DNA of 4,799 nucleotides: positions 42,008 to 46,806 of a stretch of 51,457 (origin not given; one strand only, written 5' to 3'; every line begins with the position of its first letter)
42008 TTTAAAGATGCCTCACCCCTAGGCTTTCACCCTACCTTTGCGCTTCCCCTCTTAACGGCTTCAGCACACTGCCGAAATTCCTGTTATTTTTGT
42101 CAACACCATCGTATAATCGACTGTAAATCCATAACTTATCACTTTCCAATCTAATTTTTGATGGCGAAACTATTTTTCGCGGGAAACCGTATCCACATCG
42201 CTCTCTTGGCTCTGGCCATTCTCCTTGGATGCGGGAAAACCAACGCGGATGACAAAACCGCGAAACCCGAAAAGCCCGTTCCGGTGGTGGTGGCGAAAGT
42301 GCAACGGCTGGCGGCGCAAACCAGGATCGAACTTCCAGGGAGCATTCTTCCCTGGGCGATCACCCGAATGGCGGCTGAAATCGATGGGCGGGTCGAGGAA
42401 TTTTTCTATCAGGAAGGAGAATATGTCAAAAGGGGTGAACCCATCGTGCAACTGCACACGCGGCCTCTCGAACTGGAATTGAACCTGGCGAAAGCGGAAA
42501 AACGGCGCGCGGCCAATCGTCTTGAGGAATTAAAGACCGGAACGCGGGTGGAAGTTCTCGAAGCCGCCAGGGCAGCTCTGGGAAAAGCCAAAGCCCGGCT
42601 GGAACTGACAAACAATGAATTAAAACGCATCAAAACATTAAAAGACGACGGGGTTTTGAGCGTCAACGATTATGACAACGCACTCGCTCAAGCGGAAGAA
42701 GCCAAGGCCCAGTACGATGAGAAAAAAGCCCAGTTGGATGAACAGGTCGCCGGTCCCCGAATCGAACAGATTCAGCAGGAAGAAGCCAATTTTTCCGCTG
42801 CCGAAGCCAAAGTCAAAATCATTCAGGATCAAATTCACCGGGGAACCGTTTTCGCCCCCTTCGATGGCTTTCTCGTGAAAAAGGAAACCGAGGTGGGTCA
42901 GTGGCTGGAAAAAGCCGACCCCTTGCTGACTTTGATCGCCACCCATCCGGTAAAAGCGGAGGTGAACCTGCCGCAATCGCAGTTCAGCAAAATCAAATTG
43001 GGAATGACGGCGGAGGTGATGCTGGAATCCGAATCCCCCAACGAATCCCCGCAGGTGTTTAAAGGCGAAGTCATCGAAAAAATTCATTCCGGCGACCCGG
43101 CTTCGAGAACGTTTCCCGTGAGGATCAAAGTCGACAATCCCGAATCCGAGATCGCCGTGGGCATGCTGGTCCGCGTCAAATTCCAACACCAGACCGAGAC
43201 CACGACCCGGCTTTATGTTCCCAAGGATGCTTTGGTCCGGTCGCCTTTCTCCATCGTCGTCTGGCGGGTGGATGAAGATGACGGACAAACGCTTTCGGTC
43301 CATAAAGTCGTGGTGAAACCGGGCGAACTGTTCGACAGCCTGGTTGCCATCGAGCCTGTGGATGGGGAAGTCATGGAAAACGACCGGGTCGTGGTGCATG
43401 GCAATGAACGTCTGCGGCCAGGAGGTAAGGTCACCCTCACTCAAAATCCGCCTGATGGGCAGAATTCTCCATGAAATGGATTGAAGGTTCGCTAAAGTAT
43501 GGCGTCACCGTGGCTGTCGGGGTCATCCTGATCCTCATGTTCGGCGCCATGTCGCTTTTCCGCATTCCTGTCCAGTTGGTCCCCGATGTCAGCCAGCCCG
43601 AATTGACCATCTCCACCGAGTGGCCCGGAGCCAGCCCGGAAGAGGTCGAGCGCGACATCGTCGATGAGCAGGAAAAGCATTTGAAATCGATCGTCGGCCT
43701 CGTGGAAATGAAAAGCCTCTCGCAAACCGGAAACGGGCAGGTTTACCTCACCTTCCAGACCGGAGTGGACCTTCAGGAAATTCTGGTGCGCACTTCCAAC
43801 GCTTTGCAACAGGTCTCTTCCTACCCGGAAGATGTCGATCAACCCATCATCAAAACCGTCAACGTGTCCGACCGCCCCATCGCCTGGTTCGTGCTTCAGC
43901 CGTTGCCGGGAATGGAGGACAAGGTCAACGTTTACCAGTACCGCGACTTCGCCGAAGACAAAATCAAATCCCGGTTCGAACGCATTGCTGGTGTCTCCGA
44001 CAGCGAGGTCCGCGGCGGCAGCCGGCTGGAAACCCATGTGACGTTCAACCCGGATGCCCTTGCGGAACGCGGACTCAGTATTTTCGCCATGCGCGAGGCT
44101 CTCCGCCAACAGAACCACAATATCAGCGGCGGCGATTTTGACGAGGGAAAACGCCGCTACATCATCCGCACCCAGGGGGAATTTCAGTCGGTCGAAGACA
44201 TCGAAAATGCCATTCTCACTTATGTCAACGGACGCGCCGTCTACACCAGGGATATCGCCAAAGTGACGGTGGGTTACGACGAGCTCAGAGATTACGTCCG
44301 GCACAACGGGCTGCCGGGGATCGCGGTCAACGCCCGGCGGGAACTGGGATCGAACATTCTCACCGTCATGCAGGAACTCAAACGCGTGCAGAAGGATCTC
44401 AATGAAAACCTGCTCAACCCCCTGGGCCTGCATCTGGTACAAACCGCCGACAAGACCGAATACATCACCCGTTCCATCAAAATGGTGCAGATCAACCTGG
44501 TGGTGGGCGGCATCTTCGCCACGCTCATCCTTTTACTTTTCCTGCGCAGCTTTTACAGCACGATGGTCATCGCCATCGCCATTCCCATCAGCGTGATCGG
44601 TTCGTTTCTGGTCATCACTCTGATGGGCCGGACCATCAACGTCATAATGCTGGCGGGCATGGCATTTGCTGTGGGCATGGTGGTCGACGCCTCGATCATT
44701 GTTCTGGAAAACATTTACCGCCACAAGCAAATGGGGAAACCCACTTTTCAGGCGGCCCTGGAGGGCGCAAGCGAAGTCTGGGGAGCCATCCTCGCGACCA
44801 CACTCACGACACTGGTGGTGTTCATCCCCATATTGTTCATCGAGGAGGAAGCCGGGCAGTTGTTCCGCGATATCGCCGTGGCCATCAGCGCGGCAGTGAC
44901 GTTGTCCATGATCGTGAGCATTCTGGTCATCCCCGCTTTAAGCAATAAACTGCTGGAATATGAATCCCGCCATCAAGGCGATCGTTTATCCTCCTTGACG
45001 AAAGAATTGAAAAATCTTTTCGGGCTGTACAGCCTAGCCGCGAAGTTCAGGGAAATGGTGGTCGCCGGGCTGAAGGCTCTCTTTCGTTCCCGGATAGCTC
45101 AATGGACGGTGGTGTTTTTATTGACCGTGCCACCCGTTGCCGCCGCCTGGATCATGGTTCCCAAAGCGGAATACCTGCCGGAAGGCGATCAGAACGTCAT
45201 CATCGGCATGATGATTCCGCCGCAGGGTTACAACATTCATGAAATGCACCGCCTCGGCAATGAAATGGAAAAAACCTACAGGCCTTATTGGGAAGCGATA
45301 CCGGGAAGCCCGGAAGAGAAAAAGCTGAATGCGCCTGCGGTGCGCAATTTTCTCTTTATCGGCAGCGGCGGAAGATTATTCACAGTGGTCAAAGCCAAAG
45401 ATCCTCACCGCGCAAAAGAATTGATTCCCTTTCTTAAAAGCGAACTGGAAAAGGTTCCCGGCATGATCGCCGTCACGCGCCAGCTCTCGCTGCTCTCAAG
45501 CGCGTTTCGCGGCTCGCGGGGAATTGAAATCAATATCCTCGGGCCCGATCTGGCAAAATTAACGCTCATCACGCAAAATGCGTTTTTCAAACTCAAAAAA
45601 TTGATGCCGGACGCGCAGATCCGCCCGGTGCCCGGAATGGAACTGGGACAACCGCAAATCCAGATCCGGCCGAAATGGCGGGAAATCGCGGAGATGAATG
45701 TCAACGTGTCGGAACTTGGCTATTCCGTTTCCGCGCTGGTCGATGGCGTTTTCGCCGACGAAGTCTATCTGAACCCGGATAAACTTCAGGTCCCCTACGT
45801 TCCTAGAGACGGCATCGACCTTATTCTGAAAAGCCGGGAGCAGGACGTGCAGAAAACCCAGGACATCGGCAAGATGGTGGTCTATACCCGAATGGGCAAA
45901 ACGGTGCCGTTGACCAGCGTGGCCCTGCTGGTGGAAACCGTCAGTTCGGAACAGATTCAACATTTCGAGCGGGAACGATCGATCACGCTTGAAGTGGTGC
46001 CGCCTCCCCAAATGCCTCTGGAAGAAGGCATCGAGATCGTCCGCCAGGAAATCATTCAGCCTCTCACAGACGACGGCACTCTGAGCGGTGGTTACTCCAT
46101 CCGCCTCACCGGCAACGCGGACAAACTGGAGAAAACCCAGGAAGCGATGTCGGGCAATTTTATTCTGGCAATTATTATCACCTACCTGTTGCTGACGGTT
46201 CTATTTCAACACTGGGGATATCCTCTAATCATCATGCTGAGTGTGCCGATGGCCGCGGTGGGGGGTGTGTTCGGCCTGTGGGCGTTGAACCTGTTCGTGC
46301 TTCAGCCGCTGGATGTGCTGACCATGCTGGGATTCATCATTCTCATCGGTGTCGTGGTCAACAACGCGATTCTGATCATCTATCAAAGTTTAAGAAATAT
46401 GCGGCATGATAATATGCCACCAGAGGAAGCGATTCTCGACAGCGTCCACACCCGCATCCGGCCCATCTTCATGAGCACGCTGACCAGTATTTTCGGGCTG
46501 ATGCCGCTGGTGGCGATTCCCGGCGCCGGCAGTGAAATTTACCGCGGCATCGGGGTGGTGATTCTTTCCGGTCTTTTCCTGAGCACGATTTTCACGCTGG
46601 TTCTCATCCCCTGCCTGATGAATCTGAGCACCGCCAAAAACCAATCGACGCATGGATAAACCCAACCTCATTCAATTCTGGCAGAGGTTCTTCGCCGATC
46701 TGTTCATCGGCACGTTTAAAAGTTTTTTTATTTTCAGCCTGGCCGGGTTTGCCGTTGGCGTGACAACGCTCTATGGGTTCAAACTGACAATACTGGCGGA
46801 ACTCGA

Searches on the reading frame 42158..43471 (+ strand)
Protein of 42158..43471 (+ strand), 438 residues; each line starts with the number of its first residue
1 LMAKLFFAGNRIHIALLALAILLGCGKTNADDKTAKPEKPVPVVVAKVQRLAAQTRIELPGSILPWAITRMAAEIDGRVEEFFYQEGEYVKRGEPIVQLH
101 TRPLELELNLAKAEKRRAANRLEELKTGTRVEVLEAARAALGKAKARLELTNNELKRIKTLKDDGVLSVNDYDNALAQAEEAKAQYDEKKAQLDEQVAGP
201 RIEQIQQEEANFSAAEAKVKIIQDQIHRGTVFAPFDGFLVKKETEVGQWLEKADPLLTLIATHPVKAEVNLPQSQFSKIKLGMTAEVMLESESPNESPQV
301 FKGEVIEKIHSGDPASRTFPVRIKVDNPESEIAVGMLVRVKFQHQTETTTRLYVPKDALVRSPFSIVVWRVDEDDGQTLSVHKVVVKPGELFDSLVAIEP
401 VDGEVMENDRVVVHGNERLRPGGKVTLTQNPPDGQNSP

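Call 56: search_protein_families(library=pfam, proteins=[window:42158-43471:+], max_evalue=0.00001)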
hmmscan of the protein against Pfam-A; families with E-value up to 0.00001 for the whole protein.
window:42158-43471:+ (438 aa): 2 families
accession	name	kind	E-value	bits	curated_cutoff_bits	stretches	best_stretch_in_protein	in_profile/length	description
PF13437.12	HlyD_3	-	1.8e-21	77.3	22.2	1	230-335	1-106/106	HlyD family secretion protein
PF16576.10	HlyD_D23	-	1.2e-19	70.9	30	1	186-338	77-214/214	Barrel-sandwich domain of CusB or HlyD membrane-fusion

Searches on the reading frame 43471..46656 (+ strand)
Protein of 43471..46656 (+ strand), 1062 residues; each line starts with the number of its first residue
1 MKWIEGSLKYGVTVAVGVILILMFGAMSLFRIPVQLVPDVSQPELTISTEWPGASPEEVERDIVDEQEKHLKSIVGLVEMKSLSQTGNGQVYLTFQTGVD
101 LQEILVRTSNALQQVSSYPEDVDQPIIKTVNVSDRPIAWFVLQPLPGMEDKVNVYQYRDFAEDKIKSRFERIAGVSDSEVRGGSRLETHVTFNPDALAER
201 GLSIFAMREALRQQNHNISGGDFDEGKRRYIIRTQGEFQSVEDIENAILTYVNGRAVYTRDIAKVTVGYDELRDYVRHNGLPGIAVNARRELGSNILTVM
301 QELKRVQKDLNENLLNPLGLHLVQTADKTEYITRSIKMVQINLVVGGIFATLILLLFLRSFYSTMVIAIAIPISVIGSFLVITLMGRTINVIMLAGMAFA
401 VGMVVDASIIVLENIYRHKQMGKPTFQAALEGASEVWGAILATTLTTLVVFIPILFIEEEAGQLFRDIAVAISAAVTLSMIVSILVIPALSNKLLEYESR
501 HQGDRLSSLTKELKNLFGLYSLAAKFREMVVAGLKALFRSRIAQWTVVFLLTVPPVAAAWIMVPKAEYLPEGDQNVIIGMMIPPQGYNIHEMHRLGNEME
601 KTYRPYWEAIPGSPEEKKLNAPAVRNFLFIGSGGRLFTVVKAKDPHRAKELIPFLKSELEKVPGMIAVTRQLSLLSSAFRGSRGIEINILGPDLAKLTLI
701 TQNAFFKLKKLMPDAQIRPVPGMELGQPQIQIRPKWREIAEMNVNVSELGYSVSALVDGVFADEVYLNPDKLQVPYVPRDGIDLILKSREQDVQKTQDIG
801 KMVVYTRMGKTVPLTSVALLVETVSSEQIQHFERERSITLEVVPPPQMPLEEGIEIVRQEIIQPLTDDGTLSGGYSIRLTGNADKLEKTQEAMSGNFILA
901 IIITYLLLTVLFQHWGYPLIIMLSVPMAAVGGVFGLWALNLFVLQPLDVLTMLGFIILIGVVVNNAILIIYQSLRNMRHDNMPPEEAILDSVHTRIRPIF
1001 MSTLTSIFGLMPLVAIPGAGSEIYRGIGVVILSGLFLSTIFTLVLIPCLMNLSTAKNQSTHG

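Call 56: search_protein_families(library=pfam, proteins=[window:43471-46656:+], max_evalue=0.00001)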
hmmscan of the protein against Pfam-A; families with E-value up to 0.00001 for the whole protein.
window:43471-46656:+ (1062 aa): 2 families
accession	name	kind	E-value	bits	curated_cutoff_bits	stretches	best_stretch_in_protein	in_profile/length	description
PF00873.25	ACR_tran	-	2.1e-195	651.9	28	1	8-1049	6-1016/1021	AcrB/AcrD/AcrF family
PF03176.21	MMPL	-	6.4e-10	38.9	20.5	1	872-1053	120-302/333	MMPL family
